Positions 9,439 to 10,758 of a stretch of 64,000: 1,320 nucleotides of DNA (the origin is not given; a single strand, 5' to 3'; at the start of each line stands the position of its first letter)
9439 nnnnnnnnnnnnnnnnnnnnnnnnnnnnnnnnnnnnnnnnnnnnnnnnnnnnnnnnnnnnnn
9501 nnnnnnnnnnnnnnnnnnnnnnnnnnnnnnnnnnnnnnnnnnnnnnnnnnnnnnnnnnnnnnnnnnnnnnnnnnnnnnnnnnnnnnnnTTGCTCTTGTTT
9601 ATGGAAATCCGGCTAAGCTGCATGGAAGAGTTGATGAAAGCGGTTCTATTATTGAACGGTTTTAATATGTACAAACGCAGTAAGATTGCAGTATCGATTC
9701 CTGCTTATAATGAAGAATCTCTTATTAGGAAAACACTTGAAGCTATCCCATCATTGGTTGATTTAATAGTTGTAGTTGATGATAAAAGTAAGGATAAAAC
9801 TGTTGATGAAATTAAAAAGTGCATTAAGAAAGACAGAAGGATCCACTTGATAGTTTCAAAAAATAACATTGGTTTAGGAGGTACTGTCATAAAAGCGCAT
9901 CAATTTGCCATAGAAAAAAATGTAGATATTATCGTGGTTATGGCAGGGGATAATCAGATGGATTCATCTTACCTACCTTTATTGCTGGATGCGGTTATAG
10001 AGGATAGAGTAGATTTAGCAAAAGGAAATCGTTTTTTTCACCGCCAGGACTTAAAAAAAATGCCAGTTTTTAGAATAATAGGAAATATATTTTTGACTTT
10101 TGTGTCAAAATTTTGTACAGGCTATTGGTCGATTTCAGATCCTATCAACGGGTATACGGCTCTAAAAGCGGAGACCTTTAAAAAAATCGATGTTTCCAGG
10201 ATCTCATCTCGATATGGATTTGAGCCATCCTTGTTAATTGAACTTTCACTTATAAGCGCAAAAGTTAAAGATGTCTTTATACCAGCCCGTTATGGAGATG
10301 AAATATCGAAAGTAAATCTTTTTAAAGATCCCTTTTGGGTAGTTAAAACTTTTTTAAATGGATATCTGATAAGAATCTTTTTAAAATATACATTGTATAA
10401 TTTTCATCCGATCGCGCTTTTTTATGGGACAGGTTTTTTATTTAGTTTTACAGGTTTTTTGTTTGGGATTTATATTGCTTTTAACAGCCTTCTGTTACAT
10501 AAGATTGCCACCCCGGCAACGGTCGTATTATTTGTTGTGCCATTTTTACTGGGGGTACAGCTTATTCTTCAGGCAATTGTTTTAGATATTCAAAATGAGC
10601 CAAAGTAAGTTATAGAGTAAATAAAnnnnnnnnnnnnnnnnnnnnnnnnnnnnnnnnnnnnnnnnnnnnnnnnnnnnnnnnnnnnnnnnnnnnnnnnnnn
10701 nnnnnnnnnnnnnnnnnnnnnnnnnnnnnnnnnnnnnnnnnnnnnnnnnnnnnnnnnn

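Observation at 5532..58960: Exceptional density of GT-C-type membrane glycosyltransferases (about 9-12 in 53 kb)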

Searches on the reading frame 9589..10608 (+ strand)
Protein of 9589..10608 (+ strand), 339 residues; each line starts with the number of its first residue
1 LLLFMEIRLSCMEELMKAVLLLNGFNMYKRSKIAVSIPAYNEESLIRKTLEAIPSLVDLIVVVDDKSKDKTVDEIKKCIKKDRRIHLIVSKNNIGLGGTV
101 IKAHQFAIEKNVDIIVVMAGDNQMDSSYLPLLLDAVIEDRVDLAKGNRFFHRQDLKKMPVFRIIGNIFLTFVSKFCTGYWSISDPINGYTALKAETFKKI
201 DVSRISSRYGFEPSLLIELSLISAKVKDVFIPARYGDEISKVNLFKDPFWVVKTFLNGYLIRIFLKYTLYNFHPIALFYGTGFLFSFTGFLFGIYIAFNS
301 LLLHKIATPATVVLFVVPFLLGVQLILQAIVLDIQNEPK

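Call 5: search_protein_families(library=pfam, proteins=[window:9589-10608:+], max_evalue=0.001)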
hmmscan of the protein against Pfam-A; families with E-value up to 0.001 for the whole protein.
window:9589-10608:+ (339 aa): 2 families
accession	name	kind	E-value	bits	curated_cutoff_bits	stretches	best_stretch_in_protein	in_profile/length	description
PF00535.33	Glycos_transf_2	-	3e-21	76.5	23.3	1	35-200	2-167/168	Glycosyl transferase family 2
PF13641.12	Glyco_tranf_2_3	-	1e-08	35.9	27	1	33-158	3-131/230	Glycosyltransferase like family 2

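Call 11: search_protein_families(library=ncbifam, proteins=[window:9589-10608:+], max_evalue=0.00001)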
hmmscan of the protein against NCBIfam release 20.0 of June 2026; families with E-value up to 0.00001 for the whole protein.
window:9589-10608:+ (339 aa): 8 families
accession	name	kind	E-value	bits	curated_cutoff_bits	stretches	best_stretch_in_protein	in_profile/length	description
TIGR04182.1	glyco_TIGR04182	equivalog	6.3e-20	71.7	325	1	33-334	2-281/293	S-layer glycoprotein N-glycosyltransferase AglJ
NF058614.1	PPMAGASynPpgS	equivalog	4e-11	42.8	370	1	35-165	4-131/226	polyprenyl-phospho-N-acetylgalactosaminyl synthase PpgS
NF047588.1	GlcsyltransPgfSStrep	equivalog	7.5e-11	41.8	500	1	32-148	2-121/308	glycosyltransferase PgfS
TIGR03937.1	PgaC_IcaA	equivalog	3.5e-09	36.1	422.3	1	27-139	41-153/407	poly-beta-1,6-N-acetyl-D-glucosamine synthase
TIGR01556.1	rhamnosyltran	subfamily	1.8e-08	33.9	200.55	1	45-172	9-134/281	rhamnosyltransferase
NF041391.1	DPhHxTase_Halo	equivalog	4.8e-08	32.3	375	1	39-231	3-181/213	dolichyl-phosphate hexose transferase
NF047683.1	TeichurnBiosyTuaG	equivalog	2.5e-07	30.6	400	1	29-97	4-75/252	teichuronic acid biosynthesis protein TuaG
NF010496.0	PRK13915.1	equivalog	2.5e-06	26.8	262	1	29-151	29-156/307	glucosyl-3-phosphoglycerate synthase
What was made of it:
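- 9589..10608 (+): GT2, AglJ-like, a possible polyprenyl-phosphate sugar synthase with C-terminal TM segments. NCBIfam AglJ 71.7 bits over residues 33-334, and PpgS 42.8 bits (call 11).
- Donor synthases: NCBIfam similarity of 415, 9589, 42017 and 45362 to PgfS, ArnC, AglJ and PpgS (call 11).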
